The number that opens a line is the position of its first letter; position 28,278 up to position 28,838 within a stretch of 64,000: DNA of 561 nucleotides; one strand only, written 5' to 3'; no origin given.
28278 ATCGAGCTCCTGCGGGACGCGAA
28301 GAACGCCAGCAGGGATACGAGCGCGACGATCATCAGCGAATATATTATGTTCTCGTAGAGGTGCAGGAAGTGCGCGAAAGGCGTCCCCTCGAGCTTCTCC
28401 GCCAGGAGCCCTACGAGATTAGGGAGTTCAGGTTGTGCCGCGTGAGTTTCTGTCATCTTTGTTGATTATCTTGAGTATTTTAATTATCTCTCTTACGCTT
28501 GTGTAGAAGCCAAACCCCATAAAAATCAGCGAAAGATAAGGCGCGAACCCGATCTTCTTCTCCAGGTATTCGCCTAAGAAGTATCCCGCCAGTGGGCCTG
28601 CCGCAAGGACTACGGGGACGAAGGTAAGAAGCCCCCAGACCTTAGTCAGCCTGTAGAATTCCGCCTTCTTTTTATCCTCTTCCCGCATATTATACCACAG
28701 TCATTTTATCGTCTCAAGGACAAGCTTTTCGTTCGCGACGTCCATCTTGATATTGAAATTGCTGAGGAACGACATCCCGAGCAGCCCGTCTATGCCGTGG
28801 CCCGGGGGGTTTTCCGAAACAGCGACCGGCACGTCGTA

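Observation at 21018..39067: About 18 kb co-directional bioenergetic super-cluster: nuo operon, retropepsin, atp operon, CPA2 antiporter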

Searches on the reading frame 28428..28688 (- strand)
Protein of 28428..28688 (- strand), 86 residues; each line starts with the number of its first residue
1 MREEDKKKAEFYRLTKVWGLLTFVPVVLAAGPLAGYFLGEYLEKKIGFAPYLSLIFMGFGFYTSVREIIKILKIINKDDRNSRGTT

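Call 7: search_protein_families(library=pfam, proteins=[window:28428-28688:-])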
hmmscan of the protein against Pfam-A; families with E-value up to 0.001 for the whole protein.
window:28428-28688:- (86 aa): 1 family
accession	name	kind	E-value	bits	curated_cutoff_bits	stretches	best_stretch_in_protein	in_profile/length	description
PF09527.15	ATPase_gene1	-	6.6e-08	32.9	26.6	1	18-70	1-53/54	Putative F0F1-ATPase subunit Ca2+/Mg2+ transporter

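Call 38: search_protein_families(library=ncbifam, proteins=[window:28428-28688:-])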
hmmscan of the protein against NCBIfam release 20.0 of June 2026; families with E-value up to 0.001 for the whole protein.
window:28428-28688:- (86 aa): 0 families
